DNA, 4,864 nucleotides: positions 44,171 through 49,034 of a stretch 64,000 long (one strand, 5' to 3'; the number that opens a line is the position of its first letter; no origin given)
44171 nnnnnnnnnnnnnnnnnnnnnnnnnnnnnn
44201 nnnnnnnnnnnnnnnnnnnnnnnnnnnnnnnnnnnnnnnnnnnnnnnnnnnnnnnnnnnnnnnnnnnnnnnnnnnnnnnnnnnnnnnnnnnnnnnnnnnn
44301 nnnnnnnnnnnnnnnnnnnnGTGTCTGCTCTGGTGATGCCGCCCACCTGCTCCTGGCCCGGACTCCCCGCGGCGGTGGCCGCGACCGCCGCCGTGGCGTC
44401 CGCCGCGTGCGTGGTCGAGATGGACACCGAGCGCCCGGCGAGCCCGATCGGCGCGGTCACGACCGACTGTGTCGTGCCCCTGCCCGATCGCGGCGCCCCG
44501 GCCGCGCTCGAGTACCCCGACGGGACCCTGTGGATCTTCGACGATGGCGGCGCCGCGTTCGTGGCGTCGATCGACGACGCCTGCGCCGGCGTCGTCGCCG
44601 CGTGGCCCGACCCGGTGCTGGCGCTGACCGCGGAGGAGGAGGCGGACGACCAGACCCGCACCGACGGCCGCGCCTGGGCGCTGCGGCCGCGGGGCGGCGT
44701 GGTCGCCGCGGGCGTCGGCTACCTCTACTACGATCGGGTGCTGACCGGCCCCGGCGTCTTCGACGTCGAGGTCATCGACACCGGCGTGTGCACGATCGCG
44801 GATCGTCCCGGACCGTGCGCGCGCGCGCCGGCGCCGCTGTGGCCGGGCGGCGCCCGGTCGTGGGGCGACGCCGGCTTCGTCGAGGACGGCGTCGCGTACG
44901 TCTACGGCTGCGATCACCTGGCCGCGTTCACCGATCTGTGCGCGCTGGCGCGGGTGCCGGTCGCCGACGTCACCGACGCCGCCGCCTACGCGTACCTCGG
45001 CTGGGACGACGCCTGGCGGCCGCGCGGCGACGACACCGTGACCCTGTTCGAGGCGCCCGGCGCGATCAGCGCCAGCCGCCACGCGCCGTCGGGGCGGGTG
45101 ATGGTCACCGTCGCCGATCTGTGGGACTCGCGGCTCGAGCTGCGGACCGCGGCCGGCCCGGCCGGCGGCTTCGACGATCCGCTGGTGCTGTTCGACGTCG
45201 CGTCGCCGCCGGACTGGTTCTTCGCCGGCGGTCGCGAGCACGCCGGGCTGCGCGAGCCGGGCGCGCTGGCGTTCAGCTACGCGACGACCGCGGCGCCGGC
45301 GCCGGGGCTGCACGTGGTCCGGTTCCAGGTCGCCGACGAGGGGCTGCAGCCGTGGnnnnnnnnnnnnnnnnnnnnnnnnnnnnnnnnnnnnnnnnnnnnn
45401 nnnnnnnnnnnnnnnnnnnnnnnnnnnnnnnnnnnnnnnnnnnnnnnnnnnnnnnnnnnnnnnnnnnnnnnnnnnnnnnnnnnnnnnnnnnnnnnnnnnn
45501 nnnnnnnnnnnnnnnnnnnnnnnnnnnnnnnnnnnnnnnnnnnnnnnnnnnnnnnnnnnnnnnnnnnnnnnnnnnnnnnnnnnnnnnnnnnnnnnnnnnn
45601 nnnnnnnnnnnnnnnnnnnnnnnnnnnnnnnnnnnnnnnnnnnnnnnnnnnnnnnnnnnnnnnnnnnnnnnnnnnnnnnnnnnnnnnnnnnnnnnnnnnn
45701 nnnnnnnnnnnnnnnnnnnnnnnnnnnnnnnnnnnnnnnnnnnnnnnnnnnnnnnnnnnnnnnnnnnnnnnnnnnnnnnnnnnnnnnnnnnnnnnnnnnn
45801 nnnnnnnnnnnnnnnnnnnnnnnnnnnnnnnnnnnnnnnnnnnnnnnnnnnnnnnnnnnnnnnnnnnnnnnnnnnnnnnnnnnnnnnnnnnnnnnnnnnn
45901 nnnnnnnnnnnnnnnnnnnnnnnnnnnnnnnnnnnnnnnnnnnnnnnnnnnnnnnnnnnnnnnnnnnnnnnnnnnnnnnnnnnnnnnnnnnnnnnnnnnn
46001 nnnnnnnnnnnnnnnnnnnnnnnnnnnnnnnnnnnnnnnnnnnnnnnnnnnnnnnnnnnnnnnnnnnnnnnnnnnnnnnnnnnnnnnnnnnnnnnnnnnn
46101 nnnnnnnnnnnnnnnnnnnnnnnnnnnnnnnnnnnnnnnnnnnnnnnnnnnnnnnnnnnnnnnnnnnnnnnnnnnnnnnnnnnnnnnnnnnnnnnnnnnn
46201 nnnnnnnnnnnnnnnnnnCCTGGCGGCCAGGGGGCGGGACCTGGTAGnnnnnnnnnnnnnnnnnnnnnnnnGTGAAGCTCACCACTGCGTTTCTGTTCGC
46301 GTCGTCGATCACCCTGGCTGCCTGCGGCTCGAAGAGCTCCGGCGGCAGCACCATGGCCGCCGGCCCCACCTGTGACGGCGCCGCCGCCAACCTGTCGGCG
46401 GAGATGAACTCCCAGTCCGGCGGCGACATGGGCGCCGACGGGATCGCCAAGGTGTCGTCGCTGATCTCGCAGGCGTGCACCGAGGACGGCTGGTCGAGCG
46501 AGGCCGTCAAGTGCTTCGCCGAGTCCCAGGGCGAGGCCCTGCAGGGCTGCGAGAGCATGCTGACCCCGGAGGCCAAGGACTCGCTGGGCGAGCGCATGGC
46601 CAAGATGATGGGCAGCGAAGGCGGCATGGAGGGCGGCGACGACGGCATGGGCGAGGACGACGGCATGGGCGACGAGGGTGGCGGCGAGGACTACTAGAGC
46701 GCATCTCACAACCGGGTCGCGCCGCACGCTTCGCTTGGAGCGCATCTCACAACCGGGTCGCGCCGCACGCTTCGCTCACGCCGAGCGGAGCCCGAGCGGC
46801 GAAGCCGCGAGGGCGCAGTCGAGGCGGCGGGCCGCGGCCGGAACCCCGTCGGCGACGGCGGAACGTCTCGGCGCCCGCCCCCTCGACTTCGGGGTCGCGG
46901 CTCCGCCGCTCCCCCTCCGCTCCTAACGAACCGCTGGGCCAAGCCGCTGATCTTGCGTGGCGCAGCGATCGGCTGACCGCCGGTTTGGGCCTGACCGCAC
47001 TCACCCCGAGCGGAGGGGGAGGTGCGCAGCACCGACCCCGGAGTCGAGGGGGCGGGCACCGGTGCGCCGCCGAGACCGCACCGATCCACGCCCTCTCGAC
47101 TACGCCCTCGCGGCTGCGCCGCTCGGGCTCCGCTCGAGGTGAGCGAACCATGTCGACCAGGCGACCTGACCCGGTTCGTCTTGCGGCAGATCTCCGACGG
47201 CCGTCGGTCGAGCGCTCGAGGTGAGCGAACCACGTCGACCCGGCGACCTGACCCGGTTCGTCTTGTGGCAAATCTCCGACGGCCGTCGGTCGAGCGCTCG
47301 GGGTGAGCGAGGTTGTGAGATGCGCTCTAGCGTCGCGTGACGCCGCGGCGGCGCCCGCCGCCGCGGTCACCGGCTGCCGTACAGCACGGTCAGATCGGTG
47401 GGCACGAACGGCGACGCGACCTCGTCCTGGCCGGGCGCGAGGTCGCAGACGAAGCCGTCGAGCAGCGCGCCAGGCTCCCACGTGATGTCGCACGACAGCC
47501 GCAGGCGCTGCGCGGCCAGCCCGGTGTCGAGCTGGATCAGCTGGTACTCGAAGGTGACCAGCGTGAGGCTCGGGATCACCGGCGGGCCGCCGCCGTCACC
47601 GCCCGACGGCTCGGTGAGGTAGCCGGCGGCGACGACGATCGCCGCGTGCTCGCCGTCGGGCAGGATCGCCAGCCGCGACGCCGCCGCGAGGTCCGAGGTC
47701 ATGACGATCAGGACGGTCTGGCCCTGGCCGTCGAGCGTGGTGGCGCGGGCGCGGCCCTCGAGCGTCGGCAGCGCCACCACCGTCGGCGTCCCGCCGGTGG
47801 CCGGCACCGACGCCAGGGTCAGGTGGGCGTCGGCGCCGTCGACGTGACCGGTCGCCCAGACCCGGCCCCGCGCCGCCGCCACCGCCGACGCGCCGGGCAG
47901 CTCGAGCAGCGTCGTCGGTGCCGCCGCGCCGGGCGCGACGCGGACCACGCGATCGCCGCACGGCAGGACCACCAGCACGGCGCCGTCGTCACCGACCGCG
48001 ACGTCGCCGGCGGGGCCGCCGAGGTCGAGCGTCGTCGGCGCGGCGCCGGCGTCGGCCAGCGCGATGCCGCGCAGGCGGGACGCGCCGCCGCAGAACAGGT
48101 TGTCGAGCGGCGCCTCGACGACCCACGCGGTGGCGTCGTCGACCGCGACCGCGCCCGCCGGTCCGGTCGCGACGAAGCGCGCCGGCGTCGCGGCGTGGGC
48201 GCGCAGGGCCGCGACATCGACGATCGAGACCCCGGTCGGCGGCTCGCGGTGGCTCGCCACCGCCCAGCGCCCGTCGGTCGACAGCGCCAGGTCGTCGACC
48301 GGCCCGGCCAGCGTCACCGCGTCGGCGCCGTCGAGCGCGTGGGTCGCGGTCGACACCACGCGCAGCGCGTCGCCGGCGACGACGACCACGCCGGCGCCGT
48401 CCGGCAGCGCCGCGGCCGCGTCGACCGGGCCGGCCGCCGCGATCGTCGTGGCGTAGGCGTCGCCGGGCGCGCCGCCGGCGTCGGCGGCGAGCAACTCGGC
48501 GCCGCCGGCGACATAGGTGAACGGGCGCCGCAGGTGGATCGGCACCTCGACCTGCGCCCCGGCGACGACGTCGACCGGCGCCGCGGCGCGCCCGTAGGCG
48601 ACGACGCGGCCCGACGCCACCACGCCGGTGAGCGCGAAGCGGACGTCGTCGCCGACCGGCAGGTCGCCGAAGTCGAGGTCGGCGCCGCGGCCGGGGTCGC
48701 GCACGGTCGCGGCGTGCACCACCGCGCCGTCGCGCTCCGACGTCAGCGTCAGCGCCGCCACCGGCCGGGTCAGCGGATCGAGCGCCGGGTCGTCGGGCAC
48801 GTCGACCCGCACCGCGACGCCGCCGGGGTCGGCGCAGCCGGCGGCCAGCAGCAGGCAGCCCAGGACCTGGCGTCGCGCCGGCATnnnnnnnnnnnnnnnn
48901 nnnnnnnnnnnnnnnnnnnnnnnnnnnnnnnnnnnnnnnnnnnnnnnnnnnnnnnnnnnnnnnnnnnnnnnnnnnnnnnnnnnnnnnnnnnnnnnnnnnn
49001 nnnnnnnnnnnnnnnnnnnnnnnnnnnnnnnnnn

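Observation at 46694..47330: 637-bp palindromic MITE-like element with 20-bp perfect terminal inverted repeats, inserted at the stop codon of a lipoprotein gene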

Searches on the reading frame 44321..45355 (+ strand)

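Call 11: search_protein_families(library=pfam, proteins=[window:44321-45355:+], max_evalue=0.01)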
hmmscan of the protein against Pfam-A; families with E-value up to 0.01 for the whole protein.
window:44321-45355:+ (345 aa): 1 family
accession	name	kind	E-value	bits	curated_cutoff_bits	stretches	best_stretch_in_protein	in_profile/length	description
PF13810.12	DUF4185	-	4e-08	33.3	39.5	1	181-297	162-277/309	Domain of unknown function (DUF4185)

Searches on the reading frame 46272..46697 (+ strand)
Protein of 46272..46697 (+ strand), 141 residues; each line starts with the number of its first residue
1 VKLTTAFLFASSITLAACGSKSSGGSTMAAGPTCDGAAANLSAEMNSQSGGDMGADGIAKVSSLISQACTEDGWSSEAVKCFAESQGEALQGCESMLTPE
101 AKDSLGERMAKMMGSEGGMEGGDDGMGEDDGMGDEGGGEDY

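Call 10: find_encoding_contigs(protein=window:46272-46697:+, flank=3000, max_places=10)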
Protein window:46272-46697:+ (141 aa): 3 contigs read that carry it; 3 places shown.
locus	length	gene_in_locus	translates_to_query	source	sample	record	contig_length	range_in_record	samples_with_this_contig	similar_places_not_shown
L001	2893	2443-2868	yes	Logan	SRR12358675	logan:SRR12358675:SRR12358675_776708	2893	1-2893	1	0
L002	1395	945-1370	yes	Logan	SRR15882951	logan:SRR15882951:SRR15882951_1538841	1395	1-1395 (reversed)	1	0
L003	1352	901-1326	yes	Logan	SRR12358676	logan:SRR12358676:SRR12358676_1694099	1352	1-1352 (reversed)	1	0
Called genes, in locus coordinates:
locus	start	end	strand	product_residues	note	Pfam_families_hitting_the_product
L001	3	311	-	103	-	?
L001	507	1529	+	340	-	PF13810:DUF4185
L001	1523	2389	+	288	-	-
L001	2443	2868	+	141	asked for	-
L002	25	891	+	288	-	-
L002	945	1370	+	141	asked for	-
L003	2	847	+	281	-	?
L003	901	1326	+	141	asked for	-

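Call 11: search_protein_families(library=pfam, proteins=[window:46272-46694:+], max_evalue=0.01)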
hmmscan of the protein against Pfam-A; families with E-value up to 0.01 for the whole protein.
window:46272-46694:+ (141 aa): 0 families

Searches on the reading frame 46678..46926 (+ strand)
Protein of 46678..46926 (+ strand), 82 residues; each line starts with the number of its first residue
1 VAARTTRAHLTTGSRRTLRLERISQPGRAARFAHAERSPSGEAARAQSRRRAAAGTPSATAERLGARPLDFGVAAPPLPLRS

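Call 73: find_encoding_contigs(protein=window:46678-46926:+, flank=2000)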
Protein window:46678-46926:+ (82 aa): no gene with exactly this product is on record in the collection.

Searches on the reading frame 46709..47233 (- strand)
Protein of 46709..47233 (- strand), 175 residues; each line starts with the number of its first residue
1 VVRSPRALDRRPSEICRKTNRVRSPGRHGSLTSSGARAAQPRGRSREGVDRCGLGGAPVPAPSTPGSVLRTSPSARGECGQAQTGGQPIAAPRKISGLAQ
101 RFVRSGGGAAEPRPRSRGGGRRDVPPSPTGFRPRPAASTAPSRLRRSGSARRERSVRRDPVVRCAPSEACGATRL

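Call 36: find_homologous_proteins(query=window:46709-47233:-, max_evalue=0.01)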
Query window:46709-47233:- (175 aa): 1 proteins with E <= 0.01 among 1852 candidates.
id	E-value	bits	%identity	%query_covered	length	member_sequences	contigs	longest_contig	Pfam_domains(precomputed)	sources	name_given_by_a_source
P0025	8.0e-19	86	87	35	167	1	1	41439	-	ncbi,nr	ncbi:MAG: hypothetical protein H6699_11165 [Myxococcales bacterium]|nr:hypothetical protein [Myxococ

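Call 37: find_encoding_contigs(protein=P0025, flank=5000, max_places=5)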
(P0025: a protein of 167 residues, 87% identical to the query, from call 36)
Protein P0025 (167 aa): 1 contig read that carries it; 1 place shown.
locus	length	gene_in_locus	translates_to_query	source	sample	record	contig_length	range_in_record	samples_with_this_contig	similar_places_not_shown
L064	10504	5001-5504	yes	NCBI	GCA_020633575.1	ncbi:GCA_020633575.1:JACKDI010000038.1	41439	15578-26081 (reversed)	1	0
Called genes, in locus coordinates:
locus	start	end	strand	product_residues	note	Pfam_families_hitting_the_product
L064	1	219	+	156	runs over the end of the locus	-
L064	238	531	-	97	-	-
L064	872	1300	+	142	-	PF13857:Ank_5 (weak), PF00023:Ank, PF13606:Ank_3 (faint), PF24521:Ank_KRIT1 (weak), PF12796:Ank_2, PF13637:Ank_4, PF13857:Ank_5 (weak), PF00023:Ank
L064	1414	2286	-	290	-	-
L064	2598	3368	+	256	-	PF12796:Ank_2 (faint), PF13637:Ank_4 (faint)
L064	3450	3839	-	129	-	-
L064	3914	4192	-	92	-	-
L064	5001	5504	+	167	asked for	-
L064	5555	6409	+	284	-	PF00403:HMA (weak), PF01545:Cation_efflux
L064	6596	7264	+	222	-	PF01636:APH, PF00069:Pkinase, PF07714:PK_Tyr_Ser-Thr, PF06293:Kdo (weak), PF01163:RIO1 (weak), PF03109:ABC1 (weak)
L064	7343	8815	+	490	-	PF27155:Y4rL_C, PF22483:Mu-transpos_C_2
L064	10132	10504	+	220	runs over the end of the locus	PF13489:Methyltransf_23, PF08241:Methyltransf_11, PF08242:Methyltransf_12, PF13649:Methyltransf_25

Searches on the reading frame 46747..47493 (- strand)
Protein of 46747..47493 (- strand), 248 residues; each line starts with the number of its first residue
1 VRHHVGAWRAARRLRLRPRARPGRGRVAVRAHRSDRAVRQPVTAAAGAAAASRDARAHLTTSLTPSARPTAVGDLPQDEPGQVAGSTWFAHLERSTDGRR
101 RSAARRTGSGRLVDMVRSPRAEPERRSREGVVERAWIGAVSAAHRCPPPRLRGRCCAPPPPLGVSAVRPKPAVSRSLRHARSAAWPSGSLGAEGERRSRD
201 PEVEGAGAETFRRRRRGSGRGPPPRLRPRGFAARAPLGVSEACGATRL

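Call 72: find_encoding_contigs(protein=window:46747-47493:-, flank=2000)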
Protein window:46747-47493:- (248 aa): no gene with exactly this product is on record in the collection.

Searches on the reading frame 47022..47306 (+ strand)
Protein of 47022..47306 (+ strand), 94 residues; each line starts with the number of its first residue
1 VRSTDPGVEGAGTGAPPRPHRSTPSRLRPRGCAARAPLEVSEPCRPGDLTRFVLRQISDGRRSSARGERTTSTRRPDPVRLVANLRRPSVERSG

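Call 71: find_encoding_contigs(protein=window:47022-47306:+, flank=2000)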
Protein window:47022-47306:+ (94 aa): no gene with exactly this product is on record in the collection.

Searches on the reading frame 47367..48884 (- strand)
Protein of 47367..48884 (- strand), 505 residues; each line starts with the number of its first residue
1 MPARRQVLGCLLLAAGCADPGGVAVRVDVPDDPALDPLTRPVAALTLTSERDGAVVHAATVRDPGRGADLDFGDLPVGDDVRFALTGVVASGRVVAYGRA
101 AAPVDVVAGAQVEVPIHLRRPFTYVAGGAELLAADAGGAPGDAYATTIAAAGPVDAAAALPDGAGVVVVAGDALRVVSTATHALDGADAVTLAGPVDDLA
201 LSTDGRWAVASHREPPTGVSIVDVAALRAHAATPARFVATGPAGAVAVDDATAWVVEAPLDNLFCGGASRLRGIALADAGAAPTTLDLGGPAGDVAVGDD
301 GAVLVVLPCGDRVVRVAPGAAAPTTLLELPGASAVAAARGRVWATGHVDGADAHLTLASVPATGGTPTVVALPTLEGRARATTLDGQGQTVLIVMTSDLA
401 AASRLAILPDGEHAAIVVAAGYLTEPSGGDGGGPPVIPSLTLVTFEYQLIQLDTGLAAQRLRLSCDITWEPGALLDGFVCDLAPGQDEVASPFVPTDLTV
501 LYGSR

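Call 11: search_protein_families(library=pfam, proteins=[window:47370-48884:-], max_evalue=0.01)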
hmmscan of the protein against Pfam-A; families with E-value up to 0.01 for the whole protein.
window:47370-48884:- (505 aa): 0 families

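Call 28: find_encoding_contigs(protein=window:47367-48884:-, flank=3000, max_places=10)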
Protein window:47367-48884:- (505 aa): no gene with exactly this product is on record in the collection.

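Call 29: find_homologous_proteins(query=window:47370-48884:-)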
Query window:47370-48884:- (505 aa): 24 proteins with E <= 0.001 among 8000 candidates.
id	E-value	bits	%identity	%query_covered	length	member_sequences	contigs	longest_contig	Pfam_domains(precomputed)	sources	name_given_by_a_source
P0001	0.0e+0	1052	100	100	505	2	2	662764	-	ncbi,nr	ncbi:MAG: hypothetical protein H6709_21745 [Kofleriaceae bacterium]|nr:hypothetical protein [Kofleri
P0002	9.2e-174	597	62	99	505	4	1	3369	-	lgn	-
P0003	1.6e-143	497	54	97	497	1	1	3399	-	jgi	jgi:hypothetical protein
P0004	8.9e-143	495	53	99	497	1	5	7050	-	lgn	-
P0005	4.3e-142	493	52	96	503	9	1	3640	-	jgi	jgi:hypothetical protein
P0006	7.0e-142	492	53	100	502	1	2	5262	-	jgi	jgi:hypothetical protein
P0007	6.2e-141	489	56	97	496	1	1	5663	-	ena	-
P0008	6.6e-141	489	51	98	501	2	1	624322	-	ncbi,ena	-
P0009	1.5e-136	474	51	99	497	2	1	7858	-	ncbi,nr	ncbi:MAG TPA: hypothetical protein VML75_25290 [Kofleriaceae bacterium]|nr:hypothetical protein [Kof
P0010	2.4e-134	467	50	99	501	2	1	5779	-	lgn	-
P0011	7.0e-133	462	51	99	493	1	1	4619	-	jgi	jgi:hypothetical protein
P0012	9.4e-128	445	51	96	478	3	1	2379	-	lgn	-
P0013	5.2e-127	443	51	97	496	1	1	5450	-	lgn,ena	-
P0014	1.9e-126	441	51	98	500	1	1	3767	-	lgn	-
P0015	9.5e-125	435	48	100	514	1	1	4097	-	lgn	-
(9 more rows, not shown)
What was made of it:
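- The source contig is long (662,764 bp, call 29), and long palindromes are a known failure mode of long-read assembly (own knowledge).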

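Call 30: find_encoding_contigs(protein=P0001, flank=2500, max_places=5)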
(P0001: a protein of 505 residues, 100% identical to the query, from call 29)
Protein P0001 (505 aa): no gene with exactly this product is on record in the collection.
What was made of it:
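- Tried and rejected: Exact look-ups of three other element ORFs, and of the 505-aa neighbour, in contig indexes: nothing on record (calls 28, 30, 71-73).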

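Call 31: find_encoding_contigs(protein=P0002, flank=3000, max_places=5)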
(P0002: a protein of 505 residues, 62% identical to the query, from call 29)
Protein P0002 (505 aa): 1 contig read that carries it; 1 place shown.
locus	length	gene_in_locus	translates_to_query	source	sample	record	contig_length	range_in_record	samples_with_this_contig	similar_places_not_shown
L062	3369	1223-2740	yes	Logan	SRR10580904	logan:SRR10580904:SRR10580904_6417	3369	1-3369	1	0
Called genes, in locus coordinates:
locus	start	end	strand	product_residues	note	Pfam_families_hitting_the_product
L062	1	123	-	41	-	?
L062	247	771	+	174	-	-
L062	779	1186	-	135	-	PF00903:Glyoxalase, PF13468:Glyoxalase_3 (weak), PF13669:Glyoxalase_4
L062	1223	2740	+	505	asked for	-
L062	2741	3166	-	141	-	-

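Call 32: find_encoding_contigs(protein=P0008, flank=3000, max_places=3)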
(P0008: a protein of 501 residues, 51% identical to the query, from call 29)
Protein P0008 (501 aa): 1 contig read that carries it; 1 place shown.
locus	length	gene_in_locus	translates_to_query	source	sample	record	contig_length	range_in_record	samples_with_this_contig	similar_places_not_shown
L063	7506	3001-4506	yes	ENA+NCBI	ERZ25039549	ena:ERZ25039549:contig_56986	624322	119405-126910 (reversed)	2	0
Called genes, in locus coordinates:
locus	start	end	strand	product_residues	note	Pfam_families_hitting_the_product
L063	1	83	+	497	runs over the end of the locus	PF00069:Pkinase, PF07714:PK_Tyr_Ser-Thr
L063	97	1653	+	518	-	PF00069:Pkinase, PF07714:PK_Tyr_Ser-Thr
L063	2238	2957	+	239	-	PF03109:ABC1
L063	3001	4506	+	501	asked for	-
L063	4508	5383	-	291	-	PF00561:Abhydrolase_1, PF12146:Hydrolase_4 (weak), PF12697:Abhydrolase_6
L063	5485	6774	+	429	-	PF02321:OEP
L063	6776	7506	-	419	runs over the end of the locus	-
